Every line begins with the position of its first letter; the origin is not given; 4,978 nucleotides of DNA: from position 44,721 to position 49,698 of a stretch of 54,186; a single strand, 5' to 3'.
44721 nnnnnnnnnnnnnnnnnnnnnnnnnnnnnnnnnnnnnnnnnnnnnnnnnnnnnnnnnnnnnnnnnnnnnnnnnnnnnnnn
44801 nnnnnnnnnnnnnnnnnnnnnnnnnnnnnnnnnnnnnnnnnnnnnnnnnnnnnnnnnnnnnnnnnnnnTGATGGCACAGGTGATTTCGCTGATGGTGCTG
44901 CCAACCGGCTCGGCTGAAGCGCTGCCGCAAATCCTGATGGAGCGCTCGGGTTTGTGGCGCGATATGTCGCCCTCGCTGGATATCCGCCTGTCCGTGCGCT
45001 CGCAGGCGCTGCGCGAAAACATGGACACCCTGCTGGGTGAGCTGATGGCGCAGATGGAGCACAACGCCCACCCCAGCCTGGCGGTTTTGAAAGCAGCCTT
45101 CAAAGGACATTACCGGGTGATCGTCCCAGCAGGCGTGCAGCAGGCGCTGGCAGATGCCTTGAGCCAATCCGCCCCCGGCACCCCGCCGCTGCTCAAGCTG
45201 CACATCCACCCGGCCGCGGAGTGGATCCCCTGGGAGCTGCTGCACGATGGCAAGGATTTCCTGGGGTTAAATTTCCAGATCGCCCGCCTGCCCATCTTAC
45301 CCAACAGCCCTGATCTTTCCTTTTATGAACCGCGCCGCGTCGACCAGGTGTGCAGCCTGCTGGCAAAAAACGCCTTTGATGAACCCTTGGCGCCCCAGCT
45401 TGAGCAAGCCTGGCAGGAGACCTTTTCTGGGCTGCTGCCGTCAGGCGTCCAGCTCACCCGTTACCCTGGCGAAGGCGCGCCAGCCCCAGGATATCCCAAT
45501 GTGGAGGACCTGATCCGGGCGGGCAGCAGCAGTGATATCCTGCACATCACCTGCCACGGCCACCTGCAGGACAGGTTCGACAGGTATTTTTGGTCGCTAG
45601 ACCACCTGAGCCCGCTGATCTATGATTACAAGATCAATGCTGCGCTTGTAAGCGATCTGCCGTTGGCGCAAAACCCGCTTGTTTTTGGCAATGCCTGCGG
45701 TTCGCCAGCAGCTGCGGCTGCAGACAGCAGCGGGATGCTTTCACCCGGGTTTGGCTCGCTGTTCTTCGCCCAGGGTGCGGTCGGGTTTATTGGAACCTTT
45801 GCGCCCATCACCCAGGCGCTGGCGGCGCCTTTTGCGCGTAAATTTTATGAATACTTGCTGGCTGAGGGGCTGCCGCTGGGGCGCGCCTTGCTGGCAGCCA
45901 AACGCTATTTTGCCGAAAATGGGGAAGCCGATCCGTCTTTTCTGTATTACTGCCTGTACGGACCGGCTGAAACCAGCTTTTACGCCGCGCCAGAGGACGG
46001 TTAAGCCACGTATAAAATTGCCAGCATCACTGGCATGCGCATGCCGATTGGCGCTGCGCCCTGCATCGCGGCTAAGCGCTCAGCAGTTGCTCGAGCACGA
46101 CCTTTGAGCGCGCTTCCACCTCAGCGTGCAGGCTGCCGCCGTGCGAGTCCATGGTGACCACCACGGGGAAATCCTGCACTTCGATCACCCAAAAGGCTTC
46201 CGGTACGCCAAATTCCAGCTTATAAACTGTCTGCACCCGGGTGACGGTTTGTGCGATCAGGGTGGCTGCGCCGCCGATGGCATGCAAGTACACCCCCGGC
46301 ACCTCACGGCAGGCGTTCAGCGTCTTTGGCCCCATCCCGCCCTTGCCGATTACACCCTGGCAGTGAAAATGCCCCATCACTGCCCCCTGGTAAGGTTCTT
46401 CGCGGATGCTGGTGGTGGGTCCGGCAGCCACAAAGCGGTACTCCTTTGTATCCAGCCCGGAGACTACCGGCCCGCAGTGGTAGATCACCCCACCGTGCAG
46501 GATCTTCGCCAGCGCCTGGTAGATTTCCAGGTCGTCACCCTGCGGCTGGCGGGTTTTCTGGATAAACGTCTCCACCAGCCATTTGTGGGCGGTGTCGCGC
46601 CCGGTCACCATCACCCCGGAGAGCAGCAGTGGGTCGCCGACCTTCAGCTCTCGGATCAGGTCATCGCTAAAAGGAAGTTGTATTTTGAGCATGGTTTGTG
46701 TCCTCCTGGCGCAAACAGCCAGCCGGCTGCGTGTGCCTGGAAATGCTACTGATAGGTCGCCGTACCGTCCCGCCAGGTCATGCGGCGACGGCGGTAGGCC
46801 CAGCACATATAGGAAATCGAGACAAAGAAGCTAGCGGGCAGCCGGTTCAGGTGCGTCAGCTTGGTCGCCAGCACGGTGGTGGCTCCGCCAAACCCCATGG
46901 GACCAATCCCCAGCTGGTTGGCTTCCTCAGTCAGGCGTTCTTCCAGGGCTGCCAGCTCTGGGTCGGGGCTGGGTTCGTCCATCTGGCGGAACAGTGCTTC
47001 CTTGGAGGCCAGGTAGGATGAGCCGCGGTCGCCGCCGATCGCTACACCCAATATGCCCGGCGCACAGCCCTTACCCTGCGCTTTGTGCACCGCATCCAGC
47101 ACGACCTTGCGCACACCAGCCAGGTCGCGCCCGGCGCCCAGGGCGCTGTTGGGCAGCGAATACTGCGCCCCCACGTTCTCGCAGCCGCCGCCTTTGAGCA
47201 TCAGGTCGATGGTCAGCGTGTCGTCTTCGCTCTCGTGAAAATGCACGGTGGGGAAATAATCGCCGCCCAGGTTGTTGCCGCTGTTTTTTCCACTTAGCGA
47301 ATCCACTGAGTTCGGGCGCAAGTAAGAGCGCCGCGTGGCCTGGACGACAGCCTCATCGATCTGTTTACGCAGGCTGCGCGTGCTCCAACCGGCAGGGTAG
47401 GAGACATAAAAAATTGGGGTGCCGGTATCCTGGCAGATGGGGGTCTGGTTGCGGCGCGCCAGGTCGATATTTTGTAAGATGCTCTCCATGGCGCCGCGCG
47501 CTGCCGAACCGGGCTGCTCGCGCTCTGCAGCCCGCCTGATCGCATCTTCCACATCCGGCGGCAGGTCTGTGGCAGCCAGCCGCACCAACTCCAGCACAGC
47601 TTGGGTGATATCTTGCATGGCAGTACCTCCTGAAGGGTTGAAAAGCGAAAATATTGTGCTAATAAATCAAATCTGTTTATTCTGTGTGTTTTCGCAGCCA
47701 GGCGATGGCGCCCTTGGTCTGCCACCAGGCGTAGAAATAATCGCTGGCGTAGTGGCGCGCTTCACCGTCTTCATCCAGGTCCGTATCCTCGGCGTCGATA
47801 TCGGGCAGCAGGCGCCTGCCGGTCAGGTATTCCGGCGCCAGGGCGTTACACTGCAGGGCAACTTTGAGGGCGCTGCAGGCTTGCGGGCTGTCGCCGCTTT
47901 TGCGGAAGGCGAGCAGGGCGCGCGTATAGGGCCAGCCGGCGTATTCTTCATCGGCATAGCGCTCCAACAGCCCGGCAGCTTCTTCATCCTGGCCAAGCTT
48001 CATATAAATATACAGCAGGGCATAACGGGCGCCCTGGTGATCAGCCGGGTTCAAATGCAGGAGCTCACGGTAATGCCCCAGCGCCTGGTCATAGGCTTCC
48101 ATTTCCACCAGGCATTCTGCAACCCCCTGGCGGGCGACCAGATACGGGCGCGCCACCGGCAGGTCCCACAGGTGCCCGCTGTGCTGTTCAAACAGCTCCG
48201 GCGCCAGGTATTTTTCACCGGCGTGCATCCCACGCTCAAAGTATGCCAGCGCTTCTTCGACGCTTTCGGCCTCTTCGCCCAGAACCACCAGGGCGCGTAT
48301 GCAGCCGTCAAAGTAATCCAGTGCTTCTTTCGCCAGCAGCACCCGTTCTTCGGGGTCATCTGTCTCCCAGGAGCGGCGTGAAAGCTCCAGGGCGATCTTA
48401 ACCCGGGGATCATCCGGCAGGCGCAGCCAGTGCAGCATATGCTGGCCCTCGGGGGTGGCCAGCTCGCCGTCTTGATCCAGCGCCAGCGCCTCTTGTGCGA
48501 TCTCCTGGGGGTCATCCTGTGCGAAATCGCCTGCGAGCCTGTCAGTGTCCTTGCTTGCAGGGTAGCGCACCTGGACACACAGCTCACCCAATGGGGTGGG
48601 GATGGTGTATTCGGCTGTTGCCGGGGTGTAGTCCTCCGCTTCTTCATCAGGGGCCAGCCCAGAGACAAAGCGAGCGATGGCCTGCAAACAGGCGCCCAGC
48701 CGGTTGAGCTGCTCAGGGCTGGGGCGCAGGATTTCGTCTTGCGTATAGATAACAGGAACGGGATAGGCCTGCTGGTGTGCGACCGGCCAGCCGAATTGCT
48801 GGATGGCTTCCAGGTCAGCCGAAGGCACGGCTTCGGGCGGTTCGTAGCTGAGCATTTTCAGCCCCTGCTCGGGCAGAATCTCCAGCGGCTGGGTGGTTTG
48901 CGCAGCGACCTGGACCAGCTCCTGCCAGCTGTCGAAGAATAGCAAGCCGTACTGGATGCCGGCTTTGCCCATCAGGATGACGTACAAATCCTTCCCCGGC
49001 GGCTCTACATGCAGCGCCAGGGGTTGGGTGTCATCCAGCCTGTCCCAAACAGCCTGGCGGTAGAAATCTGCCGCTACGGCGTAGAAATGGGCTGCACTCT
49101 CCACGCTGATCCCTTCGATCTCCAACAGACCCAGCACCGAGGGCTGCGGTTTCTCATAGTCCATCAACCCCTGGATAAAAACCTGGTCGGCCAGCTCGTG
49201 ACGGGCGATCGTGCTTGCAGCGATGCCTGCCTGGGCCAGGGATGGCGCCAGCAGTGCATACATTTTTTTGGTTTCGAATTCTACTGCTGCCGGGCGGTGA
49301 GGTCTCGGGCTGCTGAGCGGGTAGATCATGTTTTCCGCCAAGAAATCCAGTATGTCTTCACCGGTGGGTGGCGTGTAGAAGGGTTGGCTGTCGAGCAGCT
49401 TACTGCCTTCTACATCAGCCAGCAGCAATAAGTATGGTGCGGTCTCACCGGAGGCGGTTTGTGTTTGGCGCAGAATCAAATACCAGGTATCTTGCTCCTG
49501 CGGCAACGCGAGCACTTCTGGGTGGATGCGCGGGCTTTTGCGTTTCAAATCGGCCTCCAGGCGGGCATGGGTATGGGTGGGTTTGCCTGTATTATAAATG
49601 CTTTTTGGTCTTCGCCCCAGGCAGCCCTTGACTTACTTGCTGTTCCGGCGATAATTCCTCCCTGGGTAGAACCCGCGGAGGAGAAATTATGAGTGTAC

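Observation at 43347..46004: Translationally coupled SIR2-like + CHAT-protease pair: candidate two-gene conflict/defence (or programmed-death) module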

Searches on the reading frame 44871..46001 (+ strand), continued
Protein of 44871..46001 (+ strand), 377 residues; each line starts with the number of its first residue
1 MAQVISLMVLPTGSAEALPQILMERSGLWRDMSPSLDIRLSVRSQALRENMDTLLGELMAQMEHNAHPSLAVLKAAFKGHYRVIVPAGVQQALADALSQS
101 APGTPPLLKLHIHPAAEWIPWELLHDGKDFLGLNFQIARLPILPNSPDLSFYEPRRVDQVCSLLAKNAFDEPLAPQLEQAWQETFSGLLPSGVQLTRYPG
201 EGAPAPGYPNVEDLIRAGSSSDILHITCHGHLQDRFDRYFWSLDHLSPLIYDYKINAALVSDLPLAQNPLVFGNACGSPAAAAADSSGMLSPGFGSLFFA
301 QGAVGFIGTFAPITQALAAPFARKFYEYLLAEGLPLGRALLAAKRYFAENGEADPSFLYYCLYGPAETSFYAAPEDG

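Call 58: find_encoding_contigs(protein=P0009, flank=8000, max_places=1)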
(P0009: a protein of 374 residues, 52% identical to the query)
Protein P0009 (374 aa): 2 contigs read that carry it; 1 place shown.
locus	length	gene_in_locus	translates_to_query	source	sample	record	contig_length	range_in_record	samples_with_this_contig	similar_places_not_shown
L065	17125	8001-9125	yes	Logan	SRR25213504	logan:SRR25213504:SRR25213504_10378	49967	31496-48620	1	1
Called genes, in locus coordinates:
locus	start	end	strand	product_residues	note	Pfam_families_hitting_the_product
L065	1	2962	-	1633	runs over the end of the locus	PF03704:BTAD, PF00515:TPR_1 (faint), PF13191:AAA_16, PF17874:TPR_MalT (weak), PF13424:TPR_12 (weak)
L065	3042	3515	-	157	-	PF13302:Acetyltransf_3, PF00583:Acetyltransf_1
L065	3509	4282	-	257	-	PF00925:GTP_cyclohydro2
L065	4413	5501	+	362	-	-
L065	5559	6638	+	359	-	PF01400:Astacin, PF00413:Peptidase_M10 (faint), PF04151:PPC (weak)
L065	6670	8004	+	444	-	PF13289:SIR2_2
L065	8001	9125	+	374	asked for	PF12770:CHAT, PF01364:Peptidase_C25 (weak)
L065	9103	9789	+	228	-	-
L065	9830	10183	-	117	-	-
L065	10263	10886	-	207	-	PF05683:Fumerase_C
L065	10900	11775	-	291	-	PF05681:Fumerase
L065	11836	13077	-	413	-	PF07690:MFS_1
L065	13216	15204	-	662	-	PF23988:DUF7309 (weak), PF04184:ST7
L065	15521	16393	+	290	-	PF01063:Aminotran_4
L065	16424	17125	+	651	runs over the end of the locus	PF13520:AA_permease_2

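Call 59: find_encoding_contigs(protein=P0010, flank=8000, max_places=1)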
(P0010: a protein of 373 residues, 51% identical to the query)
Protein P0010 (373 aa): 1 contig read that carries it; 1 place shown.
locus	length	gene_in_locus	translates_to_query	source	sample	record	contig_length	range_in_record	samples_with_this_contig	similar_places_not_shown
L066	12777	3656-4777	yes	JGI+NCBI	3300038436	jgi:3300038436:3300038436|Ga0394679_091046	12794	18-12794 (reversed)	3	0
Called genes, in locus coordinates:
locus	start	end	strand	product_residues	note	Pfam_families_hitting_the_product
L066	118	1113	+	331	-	-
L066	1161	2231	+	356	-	PF01400:Astacin (weak), PF00413:Peptidase_M10 (faint), PF04151:PPC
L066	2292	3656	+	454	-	PF13289:SIR2_2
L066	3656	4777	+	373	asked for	PF12770:CHAT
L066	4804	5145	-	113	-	-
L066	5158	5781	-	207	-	PF05683:Fumerase_C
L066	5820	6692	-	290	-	PF05681:Fumerase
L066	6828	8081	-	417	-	PF07690:MFS_1, PF12832:MFS_1_like (weak)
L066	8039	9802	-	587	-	PF22007:DUF6930, PF23988:DUF7309 (weak), PF04184:ST7, PF13181:TPR_8 (faint), PF13428:TPR_14 (faint), PF14559:TPR_19 (weak)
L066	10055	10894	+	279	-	PF00793:DAHP_synth_1, PF03102:NeuB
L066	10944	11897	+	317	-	PF01545:Cation_efflux, PF16916:ZT_dimer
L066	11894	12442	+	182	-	PF00856:SET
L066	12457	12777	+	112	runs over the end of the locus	?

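Call 60: find_encoding_contigs(protein=P0016, flank=8000, max_places=1)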
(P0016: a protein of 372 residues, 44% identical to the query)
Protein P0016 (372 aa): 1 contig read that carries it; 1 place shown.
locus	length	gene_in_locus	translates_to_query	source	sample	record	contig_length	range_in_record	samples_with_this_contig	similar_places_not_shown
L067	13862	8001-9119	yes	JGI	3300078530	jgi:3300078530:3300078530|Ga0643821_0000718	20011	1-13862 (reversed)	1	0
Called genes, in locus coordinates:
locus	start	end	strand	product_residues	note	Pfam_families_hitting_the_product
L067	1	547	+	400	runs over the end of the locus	PF01979:Amidohydro_1, PF07969:Amidohydro_3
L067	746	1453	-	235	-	PF01336:tRNA_anti-codon (faint)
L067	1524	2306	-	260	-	PF12146:Hydrolase_4, PF00561:Abhydrolase_1, PF12697:Abhydrolase_6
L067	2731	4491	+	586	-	-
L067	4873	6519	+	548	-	-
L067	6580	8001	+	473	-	PF13289:SIR2_2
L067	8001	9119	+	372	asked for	PF12770:CHAT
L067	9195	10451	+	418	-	-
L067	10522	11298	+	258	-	PF01400:Astacin, PF00413:Peptidase_M10 (faint)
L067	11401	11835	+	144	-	-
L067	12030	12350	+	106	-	-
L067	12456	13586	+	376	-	PF00082:Peptidase_S8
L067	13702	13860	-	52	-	?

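Call 61: find_encoding_contigs(protein=P0017, flank=8000, max_places=1)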
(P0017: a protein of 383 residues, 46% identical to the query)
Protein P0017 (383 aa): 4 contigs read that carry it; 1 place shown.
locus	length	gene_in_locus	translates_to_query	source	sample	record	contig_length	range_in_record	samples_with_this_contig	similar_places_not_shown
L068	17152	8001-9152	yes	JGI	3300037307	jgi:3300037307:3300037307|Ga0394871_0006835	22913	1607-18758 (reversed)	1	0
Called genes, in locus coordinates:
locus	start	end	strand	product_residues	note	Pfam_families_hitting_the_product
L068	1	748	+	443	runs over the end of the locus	PF04389:Peptidase_M28 (faint), PF01546:Peptidase_M20, PF07687:M20_dimer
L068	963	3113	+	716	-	PF13620:CarboxypepD_reg, PF20773:InhA-like_MAM (faint)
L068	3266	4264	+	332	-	PF08240:ADH_N, PF16912:Glu_dehyd_C, PF01488:Shikimate_DH (faint), PF00107:ADH_zinc_N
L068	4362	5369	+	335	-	-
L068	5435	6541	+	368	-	PF01400:Astacin (weak), PF00413:Peptidase_M10 (faint), PF04151:PPC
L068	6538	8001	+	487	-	PF13289:SIR2_2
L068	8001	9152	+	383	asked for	PF12770:CHAT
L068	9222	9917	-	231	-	-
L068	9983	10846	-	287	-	PF01040:UbiA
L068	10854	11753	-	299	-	PF03781:FGE-sulfatase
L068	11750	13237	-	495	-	-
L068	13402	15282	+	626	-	PF03724:META, PF06347:SH3_4 (faint), PF08239:SH3_3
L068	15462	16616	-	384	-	PF13173:AAA_14, PF13635:DUF4143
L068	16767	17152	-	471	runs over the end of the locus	PF10009:DUF2252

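Call 63: search_protein_families(library=pfam, proteins=[L002:6316-7338:+, L065:4413-5498:+, L068:4362-5366:+, L067:4873-6516:+, L067:2731-4488:+, L001:10070-11842:+, L007:9367-13743:+, L065:9103-9786:+], max_evalue=1)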
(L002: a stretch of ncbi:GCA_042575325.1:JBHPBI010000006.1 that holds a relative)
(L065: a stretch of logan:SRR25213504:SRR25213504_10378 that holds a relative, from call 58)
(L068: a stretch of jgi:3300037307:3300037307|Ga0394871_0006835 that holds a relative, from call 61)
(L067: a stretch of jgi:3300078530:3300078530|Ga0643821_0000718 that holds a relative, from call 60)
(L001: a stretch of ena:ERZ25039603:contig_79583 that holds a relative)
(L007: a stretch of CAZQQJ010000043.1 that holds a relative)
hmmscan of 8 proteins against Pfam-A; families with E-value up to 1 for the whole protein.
L002:6316-7338:+ (341 aa): 1 family
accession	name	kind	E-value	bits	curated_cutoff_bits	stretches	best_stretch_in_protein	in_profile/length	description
PF05819.16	NolX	-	0.011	15.4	26.1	1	258-312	140-194/436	NolX protein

L065:4413-5498:+ (362 aa): 0 families

L068:4362-5366:+ (335 aa): 0 families

L067:4873-6516:+ (548 aa): 0 families

L067:2731-4488:+ (586 aa): 2 families
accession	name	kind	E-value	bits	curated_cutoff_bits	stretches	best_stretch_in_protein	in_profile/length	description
PF18501.6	REC1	-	1e-05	26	37.4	1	349-460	66-181/250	Alpha helical recognition lobe domain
PF22825.2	HpiC1-like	-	0.028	15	27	1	472-542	76-144/174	HpiC1 cyclase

L001:10070-11842:+ (591 aa): 1 family
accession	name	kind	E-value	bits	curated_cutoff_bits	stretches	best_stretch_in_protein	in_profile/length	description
PF07676.18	PD40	-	0.12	12.9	20.9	0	554-572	11-29/38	WD40-like Beta Propeller Repeat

L007:9367-13743:+ (1459 aa): 3 families
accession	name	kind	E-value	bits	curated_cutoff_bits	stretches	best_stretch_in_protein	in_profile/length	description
PF07676.18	PD40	-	1.2e-13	51.1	20.9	4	877-906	1-30/38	WD40-like Beta Propeller Repeat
PF00963.24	Cohesin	-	1.4e-10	41.9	24.1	2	1070-1167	6-107/139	Cohesin domain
PF00404.24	Dockerin_1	-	0.035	14.7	22.9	1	1210-1227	1-18/57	Dockerin type I domain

L065:9103-9786:+ (228 aa): 0 families

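Call 77: search_protein_families(library=padloc, proteins=[L012:10261-12849:-, L032:10035-11363:+, L047:5075-6541:+, L014:5276-7798:-, L053:6665-8281:-, L005:12499-13299:+, L002:6316-7338:+, L002:7454-8551:+, L003:14012-15730:-, L047:11598-14450:-], max_evalue=0.001)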
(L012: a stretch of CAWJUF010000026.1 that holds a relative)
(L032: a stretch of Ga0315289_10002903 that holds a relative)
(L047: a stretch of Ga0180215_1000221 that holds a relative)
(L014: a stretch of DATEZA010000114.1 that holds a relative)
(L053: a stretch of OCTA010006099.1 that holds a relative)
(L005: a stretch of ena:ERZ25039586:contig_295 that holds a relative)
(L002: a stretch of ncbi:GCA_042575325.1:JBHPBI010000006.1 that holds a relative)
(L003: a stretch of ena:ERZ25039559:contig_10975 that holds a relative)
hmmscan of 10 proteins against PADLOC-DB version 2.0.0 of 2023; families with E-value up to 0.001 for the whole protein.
L012:10261-12849:- (863 aa): 3 families
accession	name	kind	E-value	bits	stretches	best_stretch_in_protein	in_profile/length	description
PDLC03010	nacht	-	1.9e-13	48.3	1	191-459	65-363/378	-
PDLC02960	RT-Protease_XI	-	1.7e-06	25.3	1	271-463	349-500/506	single gene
PDLC02959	RT-Protease_XI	-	3.9e-05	20.8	1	271-459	351-500/510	single gene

L032:10035-11363:+ (443 aa): 23 families
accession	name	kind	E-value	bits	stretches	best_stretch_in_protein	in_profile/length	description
PDLC02597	DrmC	-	2.8e-22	77.8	2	291-401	122-232/242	DrmC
PDLC03922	MkoB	-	6.8e-18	63.3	2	238-402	287-443/610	-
PDLC02614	DrmC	-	2.8e-17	60.9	2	265-391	25-138/153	DrmC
PDLC02606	DrmC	-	1.8e-15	55.2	2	268-391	41-160/182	DrmC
PDLC02612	DrmC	-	2.3e-15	54.8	2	57-162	99-201/235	DrmC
PDLC02595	DrmC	-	3.9e-14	51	2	264-389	119-244/269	DrmC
PDLC02585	DrmC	-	4.6e-14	50.6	2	352-391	192-231/253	DrmC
PDLC02591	DrmC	-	1.1e-13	49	1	265-397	116-243/260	DrmC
PDLC02588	DrmC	-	2.1e-13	48.5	1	352-396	191-235/256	DrmC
PDLC02587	DrmC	-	1.2e-12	45.4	1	354-402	205-253/267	DrmC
PDLC02616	DrmC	-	4.4e-12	44.1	2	49-155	80-185/224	DrmC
PDLC02607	DrmC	-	1.6e-11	42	2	51-161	111-229/265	DrmC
PDLC02609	DrmC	-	3e-11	41.7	1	351-395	179-223/241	DrmC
PDLC02589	DrmC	-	2.4e-08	31.4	0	354-394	204-243/264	DrmC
PDLC03924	MkoC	-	3.1e-08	30.2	1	263-377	994-1102/1136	-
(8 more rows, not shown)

L047:5075-6541:+ (489 aa): 0 families

L014:5276-7798:- (841 aa): 0 families

L053:6665-8281:- (539 aa): 0 families

L005:12499-13299:+ (267 aa): 0 families

L002:6316-7338:+ (341 aa): 0 families

L002:7454-8551:+ (366 aa): 0 families

L003:14012-15730:- (573 aa): 1 family
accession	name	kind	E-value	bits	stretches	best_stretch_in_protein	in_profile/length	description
PDLC02614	DrmC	-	5.7e-06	24.2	0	463-526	78-142/153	DrmC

L047:11598-14450:- (951 aa): 0 families

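Call 84: search_protein_representatives(alignment_id=A1)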
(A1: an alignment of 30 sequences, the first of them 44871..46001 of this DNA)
Query: 30 sequences, 370 profile positions. Proteins with E-value up to 0.001 (for the whole library): 11281; up to 1e-10: 2689; up to 1e-30: 179. The best 150 are listed.
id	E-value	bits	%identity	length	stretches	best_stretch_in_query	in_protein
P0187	5.5e-145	499.6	-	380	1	1-369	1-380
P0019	1.1e-143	495.3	-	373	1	1-368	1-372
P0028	1.1e-140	485.5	-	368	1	1-369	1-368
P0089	9.0e-140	482.4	-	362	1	4-369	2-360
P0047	6.1e-136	469.8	-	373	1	4-369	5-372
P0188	1.1e-135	469.0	-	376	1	1-369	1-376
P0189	4.6e-131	453.7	-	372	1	3-368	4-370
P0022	2.7e-129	447.9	-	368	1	1-368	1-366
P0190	5.8e-129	446.8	-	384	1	1-369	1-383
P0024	2.1e-128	445.0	-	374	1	1-368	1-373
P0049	1.0e-126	439.5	-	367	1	1-369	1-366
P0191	1.7e-124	432.1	-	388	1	3-369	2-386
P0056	8.1e-124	429.9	-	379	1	3-368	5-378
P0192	3.3e-122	424.6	-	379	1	4-369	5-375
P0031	2.5e-119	415.2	-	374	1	2-369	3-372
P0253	1.3e-60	221.9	-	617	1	3-367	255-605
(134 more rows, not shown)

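Call 88: search_dna_similar(query=window:44871-46001:+, collection=plasmids, mode=protein, max_evalue=0.00001, max_rows=10)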
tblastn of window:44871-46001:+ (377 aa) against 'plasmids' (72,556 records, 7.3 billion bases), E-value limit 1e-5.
No match.

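Call 92: search_protein_families(library=pfam, proteins=[P0253], max_evalue=0.01)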
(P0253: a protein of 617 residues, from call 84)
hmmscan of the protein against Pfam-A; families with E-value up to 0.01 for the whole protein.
P0253 (617 aa): 4 families
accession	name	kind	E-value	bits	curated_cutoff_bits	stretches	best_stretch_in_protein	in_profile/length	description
PF00656.27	Peptidase_C14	-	1.7e-12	48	21.4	1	4-228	1-221/233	Caspase domain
PF12770.12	CHAT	-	3.3e-08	33.7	24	1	348-585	26-270/289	CHAT domain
PF13202.12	EF-hand_5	-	0.0019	18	25.9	1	199-216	8-25/25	EF hand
PF01650.23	Peptidase_C13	-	0.0028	17.7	22.8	1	69-143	104-169/258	Peptidase C13 family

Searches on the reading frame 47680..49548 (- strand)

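Call 34: search_protein_families(library=pfam, proteins=[window:47680-49548:-], max_evalue=0.001)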
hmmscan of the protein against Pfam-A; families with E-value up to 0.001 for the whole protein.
window:47680-49548:- (623 aa): 4 families
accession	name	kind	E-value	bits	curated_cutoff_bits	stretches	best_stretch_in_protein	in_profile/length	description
PF23988.1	DUF7309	-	9.5e-08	32.1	27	1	155-264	4-117/170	Domain of unknown function (DUF7309)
PF14559.12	TPR_19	-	8.1e-06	26.5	25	1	480-546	1-65/68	Tetratricopeptide repeat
PF22007.2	DUF6930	-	5e-05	23.9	27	1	15-124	8-119/123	Domain of unknown function (DUF6930)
PF04184.18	ST7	-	6.8e-05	22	24.3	1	383-451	162-231/533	ST7 protein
